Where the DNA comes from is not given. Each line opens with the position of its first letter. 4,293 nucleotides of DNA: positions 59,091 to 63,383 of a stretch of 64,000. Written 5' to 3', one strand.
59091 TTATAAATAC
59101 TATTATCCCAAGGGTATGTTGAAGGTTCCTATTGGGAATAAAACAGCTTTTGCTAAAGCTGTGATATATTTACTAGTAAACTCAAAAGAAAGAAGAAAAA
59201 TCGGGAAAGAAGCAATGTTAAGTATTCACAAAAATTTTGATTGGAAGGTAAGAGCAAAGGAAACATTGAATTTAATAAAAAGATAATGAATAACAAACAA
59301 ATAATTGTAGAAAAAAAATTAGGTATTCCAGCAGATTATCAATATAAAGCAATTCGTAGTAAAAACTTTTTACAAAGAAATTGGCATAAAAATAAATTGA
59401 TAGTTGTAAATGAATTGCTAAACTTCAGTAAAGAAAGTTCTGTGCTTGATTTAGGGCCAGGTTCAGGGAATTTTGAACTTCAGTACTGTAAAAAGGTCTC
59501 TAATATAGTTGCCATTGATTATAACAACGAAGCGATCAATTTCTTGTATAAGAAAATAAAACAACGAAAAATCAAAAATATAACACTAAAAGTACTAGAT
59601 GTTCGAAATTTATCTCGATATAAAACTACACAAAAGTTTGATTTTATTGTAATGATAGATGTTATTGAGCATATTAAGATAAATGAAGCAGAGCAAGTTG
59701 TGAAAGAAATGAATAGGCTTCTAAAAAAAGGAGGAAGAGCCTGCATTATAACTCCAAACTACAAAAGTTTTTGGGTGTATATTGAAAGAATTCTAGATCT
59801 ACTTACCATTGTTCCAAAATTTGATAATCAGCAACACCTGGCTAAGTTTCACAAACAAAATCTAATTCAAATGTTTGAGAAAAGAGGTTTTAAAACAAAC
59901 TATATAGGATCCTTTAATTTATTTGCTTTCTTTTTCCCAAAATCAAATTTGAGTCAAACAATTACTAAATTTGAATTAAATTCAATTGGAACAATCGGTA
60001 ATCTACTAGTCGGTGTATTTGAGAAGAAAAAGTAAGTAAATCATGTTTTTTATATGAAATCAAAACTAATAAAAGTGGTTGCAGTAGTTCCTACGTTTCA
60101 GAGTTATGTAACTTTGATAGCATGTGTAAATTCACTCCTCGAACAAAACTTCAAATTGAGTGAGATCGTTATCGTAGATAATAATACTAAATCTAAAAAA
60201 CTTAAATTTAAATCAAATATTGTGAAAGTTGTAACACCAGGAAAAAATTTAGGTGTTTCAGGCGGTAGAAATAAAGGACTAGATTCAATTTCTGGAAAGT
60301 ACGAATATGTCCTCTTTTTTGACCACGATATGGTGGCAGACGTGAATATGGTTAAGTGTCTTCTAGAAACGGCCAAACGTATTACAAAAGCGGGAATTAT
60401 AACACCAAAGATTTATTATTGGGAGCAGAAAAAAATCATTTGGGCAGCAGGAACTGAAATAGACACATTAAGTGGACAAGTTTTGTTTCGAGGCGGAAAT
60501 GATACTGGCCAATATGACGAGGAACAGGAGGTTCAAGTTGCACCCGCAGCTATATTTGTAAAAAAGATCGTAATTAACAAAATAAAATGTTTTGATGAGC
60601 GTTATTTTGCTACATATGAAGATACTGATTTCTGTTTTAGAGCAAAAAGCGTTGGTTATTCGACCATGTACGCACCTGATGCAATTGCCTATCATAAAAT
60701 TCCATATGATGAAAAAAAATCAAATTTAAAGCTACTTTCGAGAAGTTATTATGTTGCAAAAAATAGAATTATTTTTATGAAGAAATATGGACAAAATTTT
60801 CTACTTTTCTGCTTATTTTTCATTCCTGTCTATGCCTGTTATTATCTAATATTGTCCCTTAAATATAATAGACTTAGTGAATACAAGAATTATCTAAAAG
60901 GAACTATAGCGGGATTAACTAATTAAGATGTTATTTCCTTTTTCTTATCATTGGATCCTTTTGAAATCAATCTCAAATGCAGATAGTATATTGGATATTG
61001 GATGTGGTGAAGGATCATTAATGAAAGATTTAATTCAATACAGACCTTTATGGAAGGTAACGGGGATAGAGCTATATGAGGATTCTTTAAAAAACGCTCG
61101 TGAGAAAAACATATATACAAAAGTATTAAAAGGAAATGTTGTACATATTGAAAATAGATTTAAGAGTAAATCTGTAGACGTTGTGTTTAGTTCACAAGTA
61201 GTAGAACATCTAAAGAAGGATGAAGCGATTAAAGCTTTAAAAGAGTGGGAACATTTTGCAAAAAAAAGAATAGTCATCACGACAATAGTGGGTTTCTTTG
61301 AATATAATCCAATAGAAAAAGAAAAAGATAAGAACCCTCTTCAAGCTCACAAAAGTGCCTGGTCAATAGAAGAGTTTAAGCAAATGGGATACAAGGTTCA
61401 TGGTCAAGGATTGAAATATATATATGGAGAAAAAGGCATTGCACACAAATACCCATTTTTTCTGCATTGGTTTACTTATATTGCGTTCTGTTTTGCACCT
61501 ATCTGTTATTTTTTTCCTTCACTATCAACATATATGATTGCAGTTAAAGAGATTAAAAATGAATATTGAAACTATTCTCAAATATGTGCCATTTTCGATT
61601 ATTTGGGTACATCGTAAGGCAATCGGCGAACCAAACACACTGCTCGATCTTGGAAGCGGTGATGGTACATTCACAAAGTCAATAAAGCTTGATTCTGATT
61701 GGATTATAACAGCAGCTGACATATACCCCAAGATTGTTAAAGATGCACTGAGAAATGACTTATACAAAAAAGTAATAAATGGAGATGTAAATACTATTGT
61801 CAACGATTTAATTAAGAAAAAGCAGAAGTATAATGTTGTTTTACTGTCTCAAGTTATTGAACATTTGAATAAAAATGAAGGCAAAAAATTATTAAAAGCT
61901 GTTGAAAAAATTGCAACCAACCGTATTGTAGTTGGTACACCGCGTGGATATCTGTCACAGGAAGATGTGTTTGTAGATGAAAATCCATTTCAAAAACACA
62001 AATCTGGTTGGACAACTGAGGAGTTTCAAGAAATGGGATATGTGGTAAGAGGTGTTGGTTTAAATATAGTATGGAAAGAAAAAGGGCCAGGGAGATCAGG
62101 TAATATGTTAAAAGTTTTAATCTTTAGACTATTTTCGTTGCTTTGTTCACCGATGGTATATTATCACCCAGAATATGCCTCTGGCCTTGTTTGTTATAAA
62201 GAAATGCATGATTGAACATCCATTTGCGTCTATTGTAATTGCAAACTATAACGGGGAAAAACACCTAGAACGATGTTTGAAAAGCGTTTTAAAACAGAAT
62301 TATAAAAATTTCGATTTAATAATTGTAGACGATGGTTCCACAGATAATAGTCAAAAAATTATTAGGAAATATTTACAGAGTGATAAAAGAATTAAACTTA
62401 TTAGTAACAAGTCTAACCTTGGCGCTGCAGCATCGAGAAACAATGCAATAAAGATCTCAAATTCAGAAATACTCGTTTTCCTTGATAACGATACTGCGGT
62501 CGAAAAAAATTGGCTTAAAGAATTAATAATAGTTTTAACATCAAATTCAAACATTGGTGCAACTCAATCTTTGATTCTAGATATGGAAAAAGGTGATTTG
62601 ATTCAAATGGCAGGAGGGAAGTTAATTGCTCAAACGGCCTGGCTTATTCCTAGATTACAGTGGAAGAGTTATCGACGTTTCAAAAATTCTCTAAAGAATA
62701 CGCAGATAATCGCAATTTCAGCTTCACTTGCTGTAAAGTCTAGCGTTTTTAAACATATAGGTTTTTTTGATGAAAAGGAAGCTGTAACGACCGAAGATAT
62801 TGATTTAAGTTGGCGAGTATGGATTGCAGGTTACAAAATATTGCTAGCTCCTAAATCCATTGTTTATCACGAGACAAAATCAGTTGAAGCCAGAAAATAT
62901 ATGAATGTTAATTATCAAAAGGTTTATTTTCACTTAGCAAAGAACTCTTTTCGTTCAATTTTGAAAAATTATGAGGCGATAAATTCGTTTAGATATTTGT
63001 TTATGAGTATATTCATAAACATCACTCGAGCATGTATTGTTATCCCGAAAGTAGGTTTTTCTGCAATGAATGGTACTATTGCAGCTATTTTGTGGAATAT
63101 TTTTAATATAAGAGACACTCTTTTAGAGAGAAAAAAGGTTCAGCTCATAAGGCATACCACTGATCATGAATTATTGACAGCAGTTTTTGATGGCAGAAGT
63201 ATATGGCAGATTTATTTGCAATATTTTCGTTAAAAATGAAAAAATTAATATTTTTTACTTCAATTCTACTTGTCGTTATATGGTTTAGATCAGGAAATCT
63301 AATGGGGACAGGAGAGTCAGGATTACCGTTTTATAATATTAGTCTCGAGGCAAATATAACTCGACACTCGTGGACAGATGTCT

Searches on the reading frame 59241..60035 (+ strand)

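Call 38: search_protein_families(library=pfam, proteins=[window:59241-60035:+], max_evalue=0.001)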
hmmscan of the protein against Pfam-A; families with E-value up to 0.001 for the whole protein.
window:59241-60035:+ (264 aa): 20 families
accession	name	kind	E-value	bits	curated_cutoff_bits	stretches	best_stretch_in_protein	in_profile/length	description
PF13489.12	Methyltransf_23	-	2.9e-19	69.8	27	1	58-218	15-160/164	Methyltransferase domain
PF13847.12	Methyltransf_31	-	2.4e-17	63.4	27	1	64-173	3-113/145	Methyltransferase domain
PF13649.12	Methyltransf_25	-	1.9e-16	61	27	1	68-165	1-97/97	Methyltransferase domain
PF08241.18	Methyltransf_11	-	2.4e-15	57.4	21.2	1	69-168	1-94/95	Methyltransferase domain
PF08242.18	Methyltransf_12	-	1.3e-13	52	30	1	69-166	1-97/98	Methyltransferase domain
PF03848.20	TehB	-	2.3e-11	43.9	20.4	1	56-171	22-134/193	Tellurite resistance protein TehB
PF05175.20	MTS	-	8.3e-08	32.5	23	1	61-183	28-152/170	Methyltransferase small domain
PF02353.26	CMAS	-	6.2e-07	29.4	27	1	50-169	48-164/273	Mycolic acid cyclopropane synthetase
PF01209.24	Ubie_methyltran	-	2.7e-06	27.4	20.1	1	55-170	38-152/233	ubiE/COQ5 methyltransferase family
PF11899.13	DUF3419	-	5.5e-06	26.2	28.2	1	103-176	263-339/385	Protein of unknown function (DUF3419)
PF02475.24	TRM5-TYW2_MTfase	-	8.9e-06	26.2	28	1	64-156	36-129/164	TRM5/TYW2 methyltransferase domain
PF01728.25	FtsJ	-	2.1e-05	25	24.1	1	52-162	8-119/181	FtsJ-like methyltransferase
PF10294.15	Methyltransf_16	-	4.5e-05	23.7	21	1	43-168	31-153/174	Lysine methyltransferase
PF05958.17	tRNA_U5-meth_tr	-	6.7e-05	22.5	23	1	13-131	150-269/357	tRNA (Uracil-5-)-methyltransferase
PF01739.24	CheR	-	7.6e-05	22.7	27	1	76-166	83-170/195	CheR methyltransferase, SAM binding domain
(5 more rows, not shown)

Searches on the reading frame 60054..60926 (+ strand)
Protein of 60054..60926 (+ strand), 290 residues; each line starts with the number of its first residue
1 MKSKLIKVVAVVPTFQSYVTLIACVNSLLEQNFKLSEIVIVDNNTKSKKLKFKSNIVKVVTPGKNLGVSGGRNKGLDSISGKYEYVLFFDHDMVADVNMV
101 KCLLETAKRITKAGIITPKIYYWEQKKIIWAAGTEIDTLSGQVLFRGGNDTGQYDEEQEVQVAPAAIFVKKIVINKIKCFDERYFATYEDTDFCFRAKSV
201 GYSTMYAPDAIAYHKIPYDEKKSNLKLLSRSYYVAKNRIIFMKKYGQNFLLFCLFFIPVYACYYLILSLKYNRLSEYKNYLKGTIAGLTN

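Call 38: search_protein_families(library=pfam, proteins=[window:60054-60926:+], max_evalue=0.001)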
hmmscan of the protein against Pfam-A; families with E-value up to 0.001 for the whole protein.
window:60054-60926:+ (290 aa): 3 families
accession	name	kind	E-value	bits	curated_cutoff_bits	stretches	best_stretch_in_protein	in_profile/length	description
PF00535.33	Glycos_transf_2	-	3.2e-16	60.2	23.3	1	11-119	3-115/168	Glycosyl transferase family 2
PF13641.12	Glyco_tranf_2_3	-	1e-07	32.7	27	1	9-217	4-214/230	Glycosyltransferase like family 2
PF13632.12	Glyco_trans_2_3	-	1.2e-07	32.1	27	1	85-258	1-172/198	Glycosyl transferase family group 2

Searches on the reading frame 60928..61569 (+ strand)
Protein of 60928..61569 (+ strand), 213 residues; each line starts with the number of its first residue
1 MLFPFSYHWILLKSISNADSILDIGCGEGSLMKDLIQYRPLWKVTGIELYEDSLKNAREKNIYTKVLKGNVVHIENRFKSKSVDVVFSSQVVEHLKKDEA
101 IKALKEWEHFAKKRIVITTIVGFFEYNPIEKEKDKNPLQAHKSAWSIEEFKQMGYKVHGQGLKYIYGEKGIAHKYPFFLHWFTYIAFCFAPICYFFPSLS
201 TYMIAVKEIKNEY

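Call 38: search_protein_families(library=pfam, proteins=[window:60928-61569:+], max_evalue=0.001)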
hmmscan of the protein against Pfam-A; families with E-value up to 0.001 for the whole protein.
window:60928-61569:+ (213 aa): 10 families
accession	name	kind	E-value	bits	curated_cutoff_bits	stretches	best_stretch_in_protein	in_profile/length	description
PF08241.18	Methyltransf_11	-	5.1e-14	53.1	21.2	1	22-111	1-87/95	Methyltransferase domain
PF13649.12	Methyltransf_25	-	1.1e-13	52.1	27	1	21-112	1-94/97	Methyltransferase domain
PF13847.12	Methyltransf_31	-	1.2e-11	44.9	27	1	16-121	2-113/145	Methyltransferase domain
PF08242.18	Methyltransf_12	-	4e-11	43.9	30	1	22-107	1-88/98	Methyltransferase domain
PF07021.18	MetW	-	1e-08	35.5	21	1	10-124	6-115/193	Methionine biosynthesis protein MetW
PF13489.12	Methyltransf_23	-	9.7e-07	29.1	27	1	17-97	22-96/164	Methyltransferase domain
PF02390.23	Methyltransf_4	-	3.5e-05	23.8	24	1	20-61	4-45/173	Putative methyltransferase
PF02353.26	CMAS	-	0.00026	20.9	27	1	16-123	61-161/273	Mycolic acid cyclopropane synthetase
PF01728.25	FtsJ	-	0.00033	21.1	24.1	1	16-89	20-98/181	FtsJ-like methyltransferase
PF05175.20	MTS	-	0.00094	19.3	23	0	10-86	22-102/170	Methyltransferase small domain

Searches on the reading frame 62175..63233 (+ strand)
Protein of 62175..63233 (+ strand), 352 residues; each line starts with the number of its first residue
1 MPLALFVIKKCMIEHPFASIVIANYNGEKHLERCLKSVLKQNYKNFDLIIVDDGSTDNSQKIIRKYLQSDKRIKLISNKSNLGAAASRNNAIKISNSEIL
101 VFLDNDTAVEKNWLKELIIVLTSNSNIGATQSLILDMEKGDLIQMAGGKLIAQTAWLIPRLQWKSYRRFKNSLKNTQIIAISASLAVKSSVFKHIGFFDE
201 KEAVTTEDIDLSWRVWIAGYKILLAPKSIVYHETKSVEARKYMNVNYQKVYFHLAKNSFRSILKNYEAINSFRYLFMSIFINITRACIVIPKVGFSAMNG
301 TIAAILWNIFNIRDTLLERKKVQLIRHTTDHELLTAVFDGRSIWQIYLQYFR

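Call 38: search_protein_families(library=pfam, proteins=[window:62175-63233:+], max_evalue=0.001)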
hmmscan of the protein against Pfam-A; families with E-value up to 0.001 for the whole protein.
window:62175-63233:+ (352 aa): 4 families
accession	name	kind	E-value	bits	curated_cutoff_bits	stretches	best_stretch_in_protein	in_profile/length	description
PF00535.33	Glycos_transf_2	-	8.5e-35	120.6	23.3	1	19-160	1-132/168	Glycosyl transferase family 2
PF13641.12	Glyco_tranf_2_3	-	1.3e-17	65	27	1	18-236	3-215/230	Glycosyltransferase like family 2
PF10111.15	Glyco_tranf_2_2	-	4.3e-13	49.8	27.3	1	19-235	1-219/276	Glycosyltransferase like family 2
PF13632.12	Glyco_trans_2_3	-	3.3e-09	37.3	27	1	100-310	2-192/198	Glycosyl transferase family group 2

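Call 53: search_protein_families(library=ncbifam, proteins=[window:62175-63233:+], max_evalue=1e-8)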
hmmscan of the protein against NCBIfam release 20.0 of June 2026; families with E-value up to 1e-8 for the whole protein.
window:62175-63233:+ (352 aa): 19 families
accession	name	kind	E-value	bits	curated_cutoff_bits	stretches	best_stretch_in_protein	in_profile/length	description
NF041875.1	EPS_EpsD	equivalog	1.2e-29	103.7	370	1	19-248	2-222/325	exopolysaccharide biosynthesis glycosyltransferase EpsD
TIGR03937.1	PgaC_IcaA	equivalog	6.4e-29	101.1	422.3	1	13-231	42-249/407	poly-beta-1,6-N-acetyl-D-glucosamine synthase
TIGR03965.1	mycofact_glyco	equivalog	6.6e-26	91.2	280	1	15-121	73-179/467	mycofactocin biosynthesis glycosyltransferase MftF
NF047683.1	TeichurnBiosyTuaG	equivalog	4.1e-24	85.6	400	1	14-124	4-114/252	teichuronic acid biosynthesis protein TuaG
NF038299.1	EPS_HpsN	equivalog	3.6e-23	82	425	1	17-280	2-267/317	hormogonium polysaccharide biosynthesis glycosyltransferase HpsN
NF007482.0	PRK10073.1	equivalog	4.6e-23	81.7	423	1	15-121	5-110/334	glycosyltransferase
NF050050.1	ProtGlycPglI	equivalog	4.3e-19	69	500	1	16-118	2-105/306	GalNAc(5)-diNAcBac-PP-undecaprenol beta-1,3-glucosyltransferase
NF038302.1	EPS_HpsE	equivalog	1.1e-18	67.2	300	1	19-291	4-278/307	hormogonium polysaccharide biosynthesis glycosyltransferase HpsE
TIGR04283.1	glyco_like_mftF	equivalog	1.3e-18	67.5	182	1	19-248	2-195/221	TIGR04283 family arsenosugar biosynthesis glycosyltransferase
NF053739.1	GlytfEpsEBac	equivalog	1.1e-17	63.9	450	1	17-122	2-108/265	glycosyltransferase EpsE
NF041394.1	GtaseAglG_Halo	equivalog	3.5e-17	62.6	440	1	19-202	4-178/304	glucosyl-dolichyl phosphate glucuronosyltransferase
NF007453.0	PRK10018.1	equivalog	7.5e-16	58.6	382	1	12-115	2-105/280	colanic acid biosynthesis glycosyltransferase WcaA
TIGR03111.1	glyc2_xrt_Gpos1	hypoth_equivalog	1.3e-15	57.1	363.95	1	10-232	43-266/439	TIGR03111 family XrtG-associated glycosyltransferase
TIGR04017.1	WcaA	equivalog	2.7e-15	56.7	495.75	1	13-115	2-104/279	colanic acid biosynthesis glycosyltransferase WcaA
TIGR04242.1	nodulat_NodC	equivalog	1.5e-13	50.5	550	1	15-132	47-166/395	chitooligosaccharide synthase NodC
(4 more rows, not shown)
